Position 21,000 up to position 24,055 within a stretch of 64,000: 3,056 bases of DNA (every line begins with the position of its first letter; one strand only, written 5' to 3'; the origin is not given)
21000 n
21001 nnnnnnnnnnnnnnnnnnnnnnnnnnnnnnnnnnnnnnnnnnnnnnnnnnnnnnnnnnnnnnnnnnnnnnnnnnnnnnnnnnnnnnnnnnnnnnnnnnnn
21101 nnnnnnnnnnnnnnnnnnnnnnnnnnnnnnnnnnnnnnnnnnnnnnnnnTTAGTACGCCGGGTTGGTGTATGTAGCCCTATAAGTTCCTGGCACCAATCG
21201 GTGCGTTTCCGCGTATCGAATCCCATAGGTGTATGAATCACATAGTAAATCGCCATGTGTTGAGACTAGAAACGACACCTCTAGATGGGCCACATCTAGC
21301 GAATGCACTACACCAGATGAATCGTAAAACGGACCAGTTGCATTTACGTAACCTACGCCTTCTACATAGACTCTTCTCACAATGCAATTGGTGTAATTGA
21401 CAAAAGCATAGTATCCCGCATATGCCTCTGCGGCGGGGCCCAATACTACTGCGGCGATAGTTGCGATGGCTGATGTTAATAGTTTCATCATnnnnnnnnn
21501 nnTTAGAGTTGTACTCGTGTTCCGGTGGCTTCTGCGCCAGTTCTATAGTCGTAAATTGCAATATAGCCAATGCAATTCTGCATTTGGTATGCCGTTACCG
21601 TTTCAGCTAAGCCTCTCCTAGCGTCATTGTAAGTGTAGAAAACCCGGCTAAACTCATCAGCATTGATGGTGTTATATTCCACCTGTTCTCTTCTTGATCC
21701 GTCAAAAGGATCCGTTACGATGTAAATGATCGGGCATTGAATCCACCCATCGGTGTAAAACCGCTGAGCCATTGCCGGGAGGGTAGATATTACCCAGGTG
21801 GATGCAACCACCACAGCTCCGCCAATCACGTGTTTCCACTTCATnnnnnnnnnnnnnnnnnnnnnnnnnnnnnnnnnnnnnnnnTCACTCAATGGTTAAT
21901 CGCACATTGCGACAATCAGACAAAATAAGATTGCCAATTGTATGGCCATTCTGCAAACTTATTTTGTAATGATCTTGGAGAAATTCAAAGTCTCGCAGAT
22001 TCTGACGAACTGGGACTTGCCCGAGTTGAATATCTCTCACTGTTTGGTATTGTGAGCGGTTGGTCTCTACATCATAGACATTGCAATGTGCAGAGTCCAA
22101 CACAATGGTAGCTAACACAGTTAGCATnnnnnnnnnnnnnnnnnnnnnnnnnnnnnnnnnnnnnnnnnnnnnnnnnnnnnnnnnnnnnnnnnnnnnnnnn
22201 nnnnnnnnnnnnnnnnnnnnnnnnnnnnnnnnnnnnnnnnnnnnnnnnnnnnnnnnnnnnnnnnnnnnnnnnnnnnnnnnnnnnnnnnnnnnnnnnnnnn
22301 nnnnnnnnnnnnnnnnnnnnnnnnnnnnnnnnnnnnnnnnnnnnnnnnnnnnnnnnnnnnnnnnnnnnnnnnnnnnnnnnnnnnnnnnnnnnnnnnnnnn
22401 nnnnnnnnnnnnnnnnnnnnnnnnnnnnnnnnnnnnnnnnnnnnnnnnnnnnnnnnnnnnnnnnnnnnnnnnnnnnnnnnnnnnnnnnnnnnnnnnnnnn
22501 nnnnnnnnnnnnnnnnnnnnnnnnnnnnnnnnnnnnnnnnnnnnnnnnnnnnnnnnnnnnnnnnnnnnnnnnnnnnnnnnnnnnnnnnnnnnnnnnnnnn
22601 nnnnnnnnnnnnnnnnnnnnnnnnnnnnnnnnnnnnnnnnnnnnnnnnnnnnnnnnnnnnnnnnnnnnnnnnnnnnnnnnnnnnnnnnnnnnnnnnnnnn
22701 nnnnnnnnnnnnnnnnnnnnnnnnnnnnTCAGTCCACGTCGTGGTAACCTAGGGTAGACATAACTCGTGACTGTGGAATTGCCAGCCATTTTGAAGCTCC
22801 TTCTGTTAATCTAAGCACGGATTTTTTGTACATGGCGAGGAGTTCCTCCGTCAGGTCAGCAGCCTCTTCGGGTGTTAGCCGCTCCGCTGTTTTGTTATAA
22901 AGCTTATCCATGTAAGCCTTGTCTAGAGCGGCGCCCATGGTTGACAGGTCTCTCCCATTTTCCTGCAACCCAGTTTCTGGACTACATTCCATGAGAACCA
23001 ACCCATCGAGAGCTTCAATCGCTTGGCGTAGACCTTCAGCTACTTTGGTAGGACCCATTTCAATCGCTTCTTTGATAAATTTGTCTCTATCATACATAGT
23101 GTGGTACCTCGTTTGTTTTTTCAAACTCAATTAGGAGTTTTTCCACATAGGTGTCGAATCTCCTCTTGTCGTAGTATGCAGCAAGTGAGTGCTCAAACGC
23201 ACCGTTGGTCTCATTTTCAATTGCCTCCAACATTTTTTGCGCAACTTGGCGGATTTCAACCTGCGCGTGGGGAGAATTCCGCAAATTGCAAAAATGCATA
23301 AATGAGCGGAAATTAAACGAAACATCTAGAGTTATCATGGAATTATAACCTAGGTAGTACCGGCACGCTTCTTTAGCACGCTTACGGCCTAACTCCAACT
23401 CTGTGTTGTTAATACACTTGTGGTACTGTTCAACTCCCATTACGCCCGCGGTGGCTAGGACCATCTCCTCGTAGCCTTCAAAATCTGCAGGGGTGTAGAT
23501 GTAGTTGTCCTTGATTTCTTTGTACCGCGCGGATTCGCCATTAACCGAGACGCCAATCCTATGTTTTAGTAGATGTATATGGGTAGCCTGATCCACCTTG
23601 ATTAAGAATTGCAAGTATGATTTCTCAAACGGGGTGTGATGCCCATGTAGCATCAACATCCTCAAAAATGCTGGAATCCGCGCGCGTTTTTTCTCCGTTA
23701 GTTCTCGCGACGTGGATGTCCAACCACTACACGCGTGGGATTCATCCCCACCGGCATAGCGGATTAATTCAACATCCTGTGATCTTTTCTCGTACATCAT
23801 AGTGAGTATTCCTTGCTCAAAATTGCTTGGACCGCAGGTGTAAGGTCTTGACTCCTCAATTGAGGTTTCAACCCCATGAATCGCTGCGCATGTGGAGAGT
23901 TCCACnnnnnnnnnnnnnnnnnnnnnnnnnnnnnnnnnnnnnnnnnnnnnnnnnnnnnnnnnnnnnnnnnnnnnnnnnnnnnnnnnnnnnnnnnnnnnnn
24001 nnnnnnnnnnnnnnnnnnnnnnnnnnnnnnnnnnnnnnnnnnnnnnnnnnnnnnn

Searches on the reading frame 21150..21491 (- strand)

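Call 59: search_protein_families(library=pfam, proteins=[window:21150-21491:-], max_evalue=1)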
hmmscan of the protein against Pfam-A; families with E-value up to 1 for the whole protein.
window:21150-21491:- (113 aa): 1 family
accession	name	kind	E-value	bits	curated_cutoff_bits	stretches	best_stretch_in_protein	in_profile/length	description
PF06478.18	CoV_RPol_N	-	0.12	11.8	25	1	37-68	313-344/350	Coronavirus RNA-dependent RNA polymerase, N-terminal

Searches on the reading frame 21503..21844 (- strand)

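Call 59: search_protein_families(library=pfam, proteins=[window:21503-21844:-], max_evalue=1)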
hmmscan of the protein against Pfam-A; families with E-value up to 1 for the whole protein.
window:21503-21844:- (113 aa): 1 family
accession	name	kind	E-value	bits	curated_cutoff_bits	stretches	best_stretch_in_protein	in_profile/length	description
PF14902.11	DUF4494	-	0.045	14.1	27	1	31-90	71-127/139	Domain of unknown function (DUF4494)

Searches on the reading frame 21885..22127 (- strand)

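Call 59: search_protein_families(library=pfam, proteins=[window:21885-22127:-], max_evalue=1)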
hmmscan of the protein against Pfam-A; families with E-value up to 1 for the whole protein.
window:21885-22127:- (80 aa): 2 families
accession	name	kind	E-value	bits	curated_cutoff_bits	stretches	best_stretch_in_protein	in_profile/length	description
PF18093.7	Trm5_N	-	0.087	13.1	22.7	1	40-62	12-34/47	tRNA methyltransferase 5 N-terminal domain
PF22353.1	PF1197-like_C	-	0.17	12.1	27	1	48-74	23-49/50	NAD(P)H:rubredoxin oxidoreductase, C-terminal domain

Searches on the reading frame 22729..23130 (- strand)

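Call 59: search_protein_families(library=pfam, proteins=[window:22729-23130:-], max_evalue=1)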
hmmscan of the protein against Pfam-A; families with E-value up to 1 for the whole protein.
window:22729-23130:- (133 aa): 2 families
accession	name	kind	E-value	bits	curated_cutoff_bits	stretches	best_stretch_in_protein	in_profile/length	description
PF12236.14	Head-tail_con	-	0.0034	16.3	27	1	18-100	299-386/489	Bacteriophage head to tail connecting protein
PF01992.21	vATP-synt_AC39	-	0.0079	16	29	1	16-96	115-198/339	ATP synthase (C/AC39) subunit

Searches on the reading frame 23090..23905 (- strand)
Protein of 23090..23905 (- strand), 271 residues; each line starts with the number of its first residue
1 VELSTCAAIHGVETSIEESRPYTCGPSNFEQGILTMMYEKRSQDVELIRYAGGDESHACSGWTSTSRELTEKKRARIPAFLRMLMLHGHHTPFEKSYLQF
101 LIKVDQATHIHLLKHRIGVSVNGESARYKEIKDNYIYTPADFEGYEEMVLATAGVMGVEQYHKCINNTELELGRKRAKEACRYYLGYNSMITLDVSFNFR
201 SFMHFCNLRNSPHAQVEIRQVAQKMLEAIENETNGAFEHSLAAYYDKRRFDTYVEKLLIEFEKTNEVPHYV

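Call 8: search_protein_families(library=phrogs, proteins=[window:23090-23905:-], max_evalue=0.01)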
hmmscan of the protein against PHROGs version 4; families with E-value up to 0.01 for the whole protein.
window:23090-23905:- (271 aa): 3 families
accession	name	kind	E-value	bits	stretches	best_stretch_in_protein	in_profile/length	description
phrog_85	-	DNA, RNA and nucleotide metabolism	2.2e-32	113.5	1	28-248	355-587/866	thymidylate synthase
phrog_10644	-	DNA, RNA and nucleotide metabolism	8e-05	23.8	1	175-234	89-148/160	thymidylate synthase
phrog_22708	-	DNA, RNA and nucleotide metabolism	0.00015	22.3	1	68-142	63-137/242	thymidylate synthase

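Call 9: search_protein_families(library=pfam, proteins=[window:23090-23905:-], max_evalue=0.01)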
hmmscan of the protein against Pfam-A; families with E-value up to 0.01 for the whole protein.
window:23090-23905:- (271 aa): 1 family
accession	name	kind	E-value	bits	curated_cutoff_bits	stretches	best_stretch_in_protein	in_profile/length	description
PF02511.20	Thy1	-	4.3e-32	111.9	24.8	1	47-230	2-186/191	Thymidylate synthase complementing protein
